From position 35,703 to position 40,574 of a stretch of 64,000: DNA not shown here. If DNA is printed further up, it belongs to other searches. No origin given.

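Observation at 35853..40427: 1524-aa REC - PAS - degenerate GGDEF - active EAL - multi-PAS - active GGDEF signalling protein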

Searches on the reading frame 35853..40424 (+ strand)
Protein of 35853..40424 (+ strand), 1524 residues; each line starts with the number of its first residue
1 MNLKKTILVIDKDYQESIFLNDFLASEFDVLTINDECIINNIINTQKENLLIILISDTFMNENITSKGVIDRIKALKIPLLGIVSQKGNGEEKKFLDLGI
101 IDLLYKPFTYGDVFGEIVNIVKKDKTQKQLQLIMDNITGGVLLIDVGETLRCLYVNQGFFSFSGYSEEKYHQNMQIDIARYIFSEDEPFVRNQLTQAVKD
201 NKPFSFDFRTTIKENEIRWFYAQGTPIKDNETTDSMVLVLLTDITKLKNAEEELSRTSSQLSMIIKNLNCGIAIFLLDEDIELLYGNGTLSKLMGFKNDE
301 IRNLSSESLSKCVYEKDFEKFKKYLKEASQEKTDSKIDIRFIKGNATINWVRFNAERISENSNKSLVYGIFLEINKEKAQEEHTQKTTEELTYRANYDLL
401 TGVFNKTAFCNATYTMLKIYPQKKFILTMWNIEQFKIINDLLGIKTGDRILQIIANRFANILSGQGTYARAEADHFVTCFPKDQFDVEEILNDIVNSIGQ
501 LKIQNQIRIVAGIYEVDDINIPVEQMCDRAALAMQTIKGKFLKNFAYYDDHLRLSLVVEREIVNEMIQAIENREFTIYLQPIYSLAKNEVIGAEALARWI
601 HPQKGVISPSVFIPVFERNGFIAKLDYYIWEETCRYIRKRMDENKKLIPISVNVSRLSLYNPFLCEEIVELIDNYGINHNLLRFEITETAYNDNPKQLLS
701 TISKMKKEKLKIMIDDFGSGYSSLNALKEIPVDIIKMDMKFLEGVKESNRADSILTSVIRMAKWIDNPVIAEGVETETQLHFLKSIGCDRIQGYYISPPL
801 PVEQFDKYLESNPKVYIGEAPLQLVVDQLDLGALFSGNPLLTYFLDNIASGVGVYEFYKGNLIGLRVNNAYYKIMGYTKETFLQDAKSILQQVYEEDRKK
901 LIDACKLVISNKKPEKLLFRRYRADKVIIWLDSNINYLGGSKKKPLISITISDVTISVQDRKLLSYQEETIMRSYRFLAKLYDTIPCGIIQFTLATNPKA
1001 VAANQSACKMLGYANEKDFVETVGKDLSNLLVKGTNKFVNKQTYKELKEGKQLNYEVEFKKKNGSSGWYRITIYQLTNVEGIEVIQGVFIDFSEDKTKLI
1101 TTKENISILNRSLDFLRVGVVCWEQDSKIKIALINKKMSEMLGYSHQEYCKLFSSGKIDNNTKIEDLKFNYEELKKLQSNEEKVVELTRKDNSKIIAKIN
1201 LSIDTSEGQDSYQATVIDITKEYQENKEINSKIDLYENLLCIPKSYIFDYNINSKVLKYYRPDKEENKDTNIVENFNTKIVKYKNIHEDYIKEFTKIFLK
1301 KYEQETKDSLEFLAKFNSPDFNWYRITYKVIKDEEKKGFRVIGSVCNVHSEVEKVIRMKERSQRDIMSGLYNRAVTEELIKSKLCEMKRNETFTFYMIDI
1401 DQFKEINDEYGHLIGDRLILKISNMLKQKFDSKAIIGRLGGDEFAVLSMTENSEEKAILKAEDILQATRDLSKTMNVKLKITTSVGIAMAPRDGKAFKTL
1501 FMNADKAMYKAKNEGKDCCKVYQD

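Call 4: search_protein_families(library=pfam, proteins=[window:35853-40424:+], max_evalue=0.1)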
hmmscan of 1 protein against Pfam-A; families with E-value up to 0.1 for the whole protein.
window:35853-40424:+ (1524 aa): 8 families
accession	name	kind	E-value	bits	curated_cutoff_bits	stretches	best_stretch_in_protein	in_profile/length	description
PF00563.25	EAL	-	9.8e-67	225.2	31.3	1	567-799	5-236/236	EAL domain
PF00990.26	GGDEF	-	4.5e-55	186.3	23.8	2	1363-1517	2-160/161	Diguanylate cyclase, GGDEF domain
PF08447.18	PAS_3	-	2.3e-39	134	25.6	4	153-231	2-79/89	PAS fold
PF13426.13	PAS_9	-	9.9e-27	93.7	27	4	999-1094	12-103/103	PAS domain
PF00989.32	PAS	-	4.9e-19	68.8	22.6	2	129-244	2-113/113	PAS fold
PF13188.13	PAS_8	-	5.3e-17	61.5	21.8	2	129-182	2-50/65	PAS domain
PF08448.16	PAS_4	-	5.9e-09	36.6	23.1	1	146-248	11-109/110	PAS fold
PF18095.7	PAS_12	-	1.9e-05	24.7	22.6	1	865-919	70-131/153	UPF0242 C-terminal PAS-like domain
